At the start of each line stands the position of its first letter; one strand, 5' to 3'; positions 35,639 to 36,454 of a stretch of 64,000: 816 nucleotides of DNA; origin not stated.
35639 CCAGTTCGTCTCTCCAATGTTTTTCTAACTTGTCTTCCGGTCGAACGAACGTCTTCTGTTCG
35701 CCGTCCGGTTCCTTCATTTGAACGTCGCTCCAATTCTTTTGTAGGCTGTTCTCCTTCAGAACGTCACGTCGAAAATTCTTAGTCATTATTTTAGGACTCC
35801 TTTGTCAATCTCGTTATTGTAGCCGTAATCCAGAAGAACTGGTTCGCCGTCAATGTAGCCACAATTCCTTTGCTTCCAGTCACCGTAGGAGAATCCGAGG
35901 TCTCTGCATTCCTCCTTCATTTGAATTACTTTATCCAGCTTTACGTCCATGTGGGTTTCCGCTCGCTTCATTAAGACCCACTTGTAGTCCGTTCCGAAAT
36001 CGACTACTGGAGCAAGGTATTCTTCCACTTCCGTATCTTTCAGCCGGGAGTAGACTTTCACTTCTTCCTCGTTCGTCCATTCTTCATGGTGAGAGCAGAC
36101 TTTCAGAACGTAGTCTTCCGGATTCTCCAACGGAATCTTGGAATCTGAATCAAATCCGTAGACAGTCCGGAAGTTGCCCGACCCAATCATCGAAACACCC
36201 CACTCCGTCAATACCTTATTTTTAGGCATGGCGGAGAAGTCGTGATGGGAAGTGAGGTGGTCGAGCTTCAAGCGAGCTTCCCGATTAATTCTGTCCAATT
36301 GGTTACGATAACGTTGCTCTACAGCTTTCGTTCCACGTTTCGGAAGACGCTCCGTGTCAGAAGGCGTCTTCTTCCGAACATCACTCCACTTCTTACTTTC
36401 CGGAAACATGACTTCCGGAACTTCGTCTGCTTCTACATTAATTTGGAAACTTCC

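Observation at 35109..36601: Tandem pair of virus-encoded protein-kinase-like paralogues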

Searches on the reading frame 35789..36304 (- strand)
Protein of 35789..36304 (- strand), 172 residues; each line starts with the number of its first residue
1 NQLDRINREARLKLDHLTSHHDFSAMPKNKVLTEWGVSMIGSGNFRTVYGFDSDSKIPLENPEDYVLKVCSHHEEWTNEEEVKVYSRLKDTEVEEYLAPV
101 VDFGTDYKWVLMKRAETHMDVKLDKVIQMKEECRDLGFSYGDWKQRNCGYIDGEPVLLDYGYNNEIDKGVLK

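Call 31: search_solved_structures(query=A2, max_evalue=10, show_alignments=3)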
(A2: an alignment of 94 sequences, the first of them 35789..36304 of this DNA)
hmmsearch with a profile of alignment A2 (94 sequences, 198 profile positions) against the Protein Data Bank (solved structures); distinct sequences matched with E-value up to 10: 235 (the best 60 are shown).
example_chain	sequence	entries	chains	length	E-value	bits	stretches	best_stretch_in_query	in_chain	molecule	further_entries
5ntt_A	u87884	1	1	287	1.8e-07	34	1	43-177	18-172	Dual specificity protein kinase TTK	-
5ljj_A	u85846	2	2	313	2.2e-07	33.7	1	43-177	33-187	Dual specificity protein kinase TTK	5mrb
5ap6_A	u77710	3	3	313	2.4e-07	33.6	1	43-177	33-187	DUAL SPECIFICITY PROTEIN KINASE TTK | MONOPOLAR SPINDLE KINASE 1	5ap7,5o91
4d2s_A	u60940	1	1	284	6.3e-07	32.2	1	43-177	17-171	DUAL SPECIFICITY PROTEIN KINASE TTK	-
6n6o_A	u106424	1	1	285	6.4e-07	32.2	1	43-177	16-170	Dual specificity protein kinase TTK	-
5eh0_A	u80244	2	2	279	6.4e-07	32.2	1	43-177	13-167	Dual specificity protein kinase TTK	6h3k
4js8_A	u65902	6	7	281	6.5e-07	32.2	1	43-177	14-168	Dual specificity protein kinase TTK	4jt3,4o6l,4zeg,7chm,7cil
7chn_A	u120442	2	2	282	6.5e-07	32.2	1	43-177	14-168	Dual specificity protein kinase TTK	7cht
7cja_A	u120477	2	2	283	6.6e-07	32.1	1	43-177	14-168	Dual specificity protein kinase TTK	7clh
6b4w_A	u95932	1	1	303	6.6e-07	32.1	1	43-177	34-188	Dual specificity protein kinase TTK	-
6tn9_A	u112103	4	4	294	7e-07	32.1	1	43-177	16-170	Dual specificity protein kinase TTK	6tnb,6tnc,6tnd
3hmn_A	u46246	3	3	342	7.9e-07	31.9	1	42-177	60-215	Dual specificity protein kinase TTK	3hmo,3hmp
5n7v_A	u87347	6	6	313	8.2e-07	31.8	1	43-177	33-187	Dual specificity protein kinase TTK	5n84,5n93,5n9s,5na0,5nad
3cek_A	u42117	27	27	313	8.2e-07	31.8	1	43-177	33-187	Dual specificity protein kinase TTK | Dual specificity protein kinase TTK or monopolar spindle 1 kinase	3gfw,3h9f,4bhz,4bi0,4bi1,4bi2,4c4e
2x9e_A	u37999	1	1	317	8.4e-07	31.8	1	43-177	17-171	DUAL SPECIFICITY PROTEIN KINASE TTK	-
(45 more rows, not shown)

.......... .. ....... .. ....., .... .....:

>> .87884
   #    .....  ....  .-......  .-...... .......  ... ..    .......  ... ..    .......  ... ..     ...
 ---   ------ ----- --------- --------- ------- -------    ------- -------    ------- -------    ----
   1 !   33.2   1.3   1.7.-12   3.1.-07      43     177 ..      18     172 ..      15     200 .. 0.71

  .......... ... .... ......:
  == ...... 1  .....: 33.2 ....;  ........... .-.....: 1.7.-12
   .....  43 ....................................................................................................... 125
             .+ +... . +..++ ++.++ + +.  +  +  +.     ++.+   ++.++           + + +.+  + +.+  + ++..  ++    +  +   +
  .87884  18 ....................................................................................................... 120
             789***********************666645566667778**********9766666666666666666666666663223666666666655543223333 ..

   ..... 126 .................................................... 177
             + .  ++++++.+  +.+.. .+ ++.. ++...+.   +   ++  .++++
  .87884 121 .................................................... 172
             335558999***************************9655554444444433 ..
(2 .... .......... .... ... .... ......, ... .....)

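Call 32: search_protein_families(library=pfam, alignment_id=A2, max_evalue=1)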
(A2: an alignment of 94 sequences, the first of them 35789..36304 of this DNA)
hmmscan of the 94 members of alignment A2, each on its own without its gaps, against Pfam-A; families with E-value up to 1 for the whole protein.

A. member 1, window:35789-36304:- (172 aa): 0 families

B. families by the number of members that match (of 94 scanned): 60 families (the first 25 are shown)
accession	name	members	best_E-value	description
PF10707.15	YrbL-PhoP_reg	12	2.4e-06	PhoP regulatory network protein YrbL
PF19250.5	DUF5898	6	0.0023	Family of unknown function (DUF5898)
PF18762.7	Kinase-PolyVal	5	0.0034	Serine/Threonine/Tyrosine Kinase found in polyvalent proteins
PF00069.31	Pkinase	4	0.015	Protein kinase domain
PF19974.5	TCAD9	4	0.076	Ternary complex associated domain 9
PF03109.22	ABC1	2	1.6e-05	ABC1 atypical kinase-like domain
PF01636.29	APH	2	0.00035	Phosphotransferase enzyme family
PF07927.17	HicA_toxin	2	0.00082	HicA toxin of bacterial toxin-antitoxin,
PF07244.20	POTRA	2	0.0066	Surface antigen variable number repeat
PF22970.2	DUF7028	2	0.046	Domain of unknown function (DUF7028)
PF22992.2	C2CH-4th_BIRD-IDD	1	0.00049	BIRD-IDD transcription factor, fourth C2HC zinc finger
PF01163.29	RIO1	1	0.0012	RIO domain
PF19111.5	DUF5798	1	0.003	Family of unknown function (DUF5798)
PF04828.22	GFA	1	0.0079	Glutathione-dependent formaldehyde-activating enzyme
PF22470.1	Histone_HNS_N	1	0.0097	H-NS histone-like proteins, N-terminal domain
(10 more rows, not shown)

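Call 36: find_homologous_proteins(query=A2, max_evalue=0.001)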
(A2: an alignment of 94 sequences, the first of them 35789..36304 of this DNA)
Query A2 (94 sequences) (172 aa, profile of the alignment): 3 proteins with E <= 0.001 among 3099 candidates.
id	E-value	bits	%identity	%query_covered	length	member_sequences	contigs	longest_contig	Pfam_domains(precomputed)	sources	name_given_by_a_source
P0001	1.6e-44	170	100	100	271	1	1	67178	-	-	-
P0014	2.9e-33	133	24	74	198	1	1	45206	-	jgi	jgi:hypothetical protein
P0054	8.7e-22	95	26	69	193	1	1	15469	-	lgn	-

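Call 40: predict_structure(alignment_id=A2)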
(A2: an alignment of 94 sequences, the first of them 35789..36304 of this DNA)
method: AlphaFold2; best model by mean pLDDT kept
length: 172 residues; sequences in the alignment: 94
mean_pLDDT: 93.3   pTM: 0.89
mean pLDDT of the five models: 93.3, 92.5, 92.4, 92.2, 92.2
residues with pLDDT >= 90: 145; 70-90: 17; 50-70: 10; < 50: 0
segments of 3 or more residues with pLDDT < 50: none
pLDDT, mean of each block of 10 residues (from residue 1): 85 94 68 87 94 97 97 93 97 98 97 95 98 98 97 98 95 82
secondary structure, 60 per line:
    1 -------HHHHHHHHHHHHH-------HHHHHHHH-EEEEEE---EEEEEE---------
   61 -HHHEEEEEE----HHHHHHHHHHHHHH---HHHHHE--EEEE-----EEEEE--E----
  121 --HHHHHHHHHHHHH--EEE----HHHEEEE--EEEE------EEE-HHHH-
elements in order: H8-20 H28-35 E37-42 E46-51 E65-70 H75-88 H92-96 E100-103 E109-113 H123-135 E138-140 E148-151 E154-157 E164-166 H168-171

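Call 45: fold_search(model_id=the predicted structure, library=pdb)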
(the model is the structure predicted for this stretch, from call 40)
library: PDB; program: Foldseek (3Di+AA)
matches with E <= 10: 1726; with E <= 0.001: 198
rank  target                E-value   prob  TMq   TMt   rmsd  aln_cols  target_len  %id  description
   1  5zn0                  2.2e-05  1.00  0.50  0.29  13.4       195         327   14  Joint X-ray/neutron structure of protein kinase ck2 alpha subunit (released 2018-11-21)
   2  3mb7                  2.5e-05  1.00  0.52  0.30  13.4       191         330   15  Human CK2 catalytic domain in complex with a difurane derivative inhibitor (AMR) (released 2010-05-05)
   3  5mow_A                2.5e-05  1.00  0.51  0.29  14.7       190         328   15  Crystal Structure of CK2alpha with ZT0432 bound (released 2017-05-24)
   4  9fbl_B                2.7e-05  1.00  0.52  0.29  11.9       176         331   14  Structure of human protein kinase CK2 catalytic subunit (CK2alpha, CSNK2A1 gene product) in complex with the cyclic pe (released 2025-06-11)
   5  3w8l_A                2.7e-05  1.00  0.47  0.27  13.6       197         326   11  Crystal structure of human CK2 in complex with inositol hexakisphosphate (released 2013-11-13)
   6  3mb6                  2.9e-05  1.00  0.51  0.29  14.5       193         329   16  Human CK2 catalytic domain in complex with a difurane derivative inhibitor (CPA) (released 2010-05-05)
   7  1zar                  3.1e-05  1.00  0.51  0.35   6.6       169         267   15  Crystal Structure of A.fulgidus Rio2 Kinase Complexed With ADP and Manganese Ions (released 2005-06-21)
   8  5ts8                  3.5e-05  1.00  0.52  0.29  12.8       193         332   14  Z. MAYS CK2 KINASE ALPHA SUBUNIT IN COMPLEX WITH THE ATP-COMPETITIVE INHIBITOR 5,6-DIBROMOBENZOTRIAZOLE (released 2018-01-17)
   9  1zao                  3.8e-05  1.00  0.48  0.32   7.1       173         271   15  Crystal Structure of A.fulgidus Rio2 Kinase Complexed With ATP and Manganese Ions (released 2005-06-21)
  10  4md8_H                4.0e-05  1.00  0.49  0.28  14.8       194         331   12  Crystal Structure of full-length symmetric CK2 holoenzyme with mutated alpha subunit (F121E) (released 2013-11-20)
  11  7up8_A                4.3e-05  1.00  0.47  0.32   6.4       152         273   14  Crystal structure of C-terminal Domain of MSK1 in complex with covalently bound pyrrolopyrimidine compound 27 (co-crys (released 2022-07-06)
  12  5csh_B                4.6e-05  1.00  0.53  0.30  13.5       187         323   14  Crystal Structure of CK2alpha with Compound 4 bound (released 2016-07-27)
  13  4f9b_A                4.6e-05  1.00  0.51  0.31   7.0       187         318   15  Human CDC7 kinase in complex with DBF4 and PHA767491 (released 2012-10-31)
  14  6hmc                  4.6e-05  1.00  0.52  0.30  13.1       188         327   15  STRUCTURE OF PROTEIN KINASE CK2 CATALYTIC SUBUNIT (ISOFORM CK2ALPHA'; CSNK2A2 gene product) IN COMPLEX WITH THE INDENOIN (released 2019-03-27)
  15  6qy9                  4.6e-05  1.00  0.49  0.28  13.0       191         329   15  Human CSNK2A2 bound to a Pyrrolo[2,3-d]pyrimidinyl inhibitor (released 2019-04-17)
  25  4azt                  6.4e-05  1.00  0.49  0.22   4.5       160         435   13  Co-crystal structure of WbdD and kinase inhibitor LY294002. (released 2012-09-26)
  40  6fdn_A                8.9e-05  1.00  0.50  0.39   7.9       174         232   13  Rio2 structure (released 2019-01-30)
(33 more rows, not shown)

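Call 46: fold_search(model_id=the predicted structure, library=viral)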
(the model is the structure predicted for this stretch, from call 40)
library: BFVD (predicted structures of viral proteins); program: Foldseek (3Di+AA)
matches with E <= 10: 815; with E <= 0.001: 117
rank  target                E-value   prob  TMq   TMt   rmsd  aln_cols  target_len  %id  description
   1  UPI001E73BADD         2.7e-11  1.00  0.69  0.52   3.7       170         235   25  (no name look-up for this kind of identifier)
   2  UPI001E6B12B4         9.9e-11  1.00  0.67  0.62   5.4       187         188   26  (no name look-up for this kind of identifier)
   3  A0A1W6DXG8            9.2e-10  1.00  0.58  0.57   4.1       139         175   27  Uncharacterized protein [Sphingobium phage Lacusarx]
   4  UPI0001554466         2.3e-08  1.00  0.58  0.50   5.2       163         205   19  (no name look-up for this kind of identifier)
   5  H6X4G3                3.0e-08  1.00  0.58  0.52   5.6       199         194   13  Uncharacterized protein [Klebsiella phage vB_KleM_RaK2]
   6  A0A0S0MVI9            3.2e-08  1.00  0.55  0.66   4.6       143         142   21  Uncharacterized protein [Pseudomonas phage PaMx11]
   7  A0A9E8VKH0            3.2e-08  1.00  0.57  0.51   6.2       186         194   19  (no name in the UniProt tables at hand)
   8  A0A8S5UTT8            7.0e-08  1.00  0.63  0.20   5.2       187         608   19  Uncharacterized protein [Myoviridae sp. ctYA416]
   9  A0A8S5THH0            1.3e-07  1.00  0.64  0.17   3.9       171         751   20  Uncharacterized protein [Myoviridae sp. ctIty1]
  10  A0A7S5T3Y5            1.5e-07  1.00  0.54  0.50   8.4       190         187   17  (no name in the UniProt tables at hand)
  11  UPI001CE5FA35         2.8e-07  1.00  0.54  0.56   3.7       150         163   20  (no name look-up for this kind of identifier)
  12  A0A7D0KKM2            7.9e-07  1.00  0.55  0.47   3.6       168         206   20  (no name in the UniProt tables at hand)
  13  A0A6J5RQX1            1.2e-06  1.00  0.51  0.44   6.8       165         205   21  Uncharacterized protein [uncultured Caudovirales phage]
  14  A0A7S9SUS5            1.3e-06  1.00  0.56  0.53   3.1       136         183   12  non-specific serine/threonine protein kinase [Virus NIOZ-UU159]
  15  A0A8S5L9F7            1.3e-06  1.00  0.44  0.36  13.6       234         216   13  Uncharacterized protein [Myoviridae sp. ctPuP5]
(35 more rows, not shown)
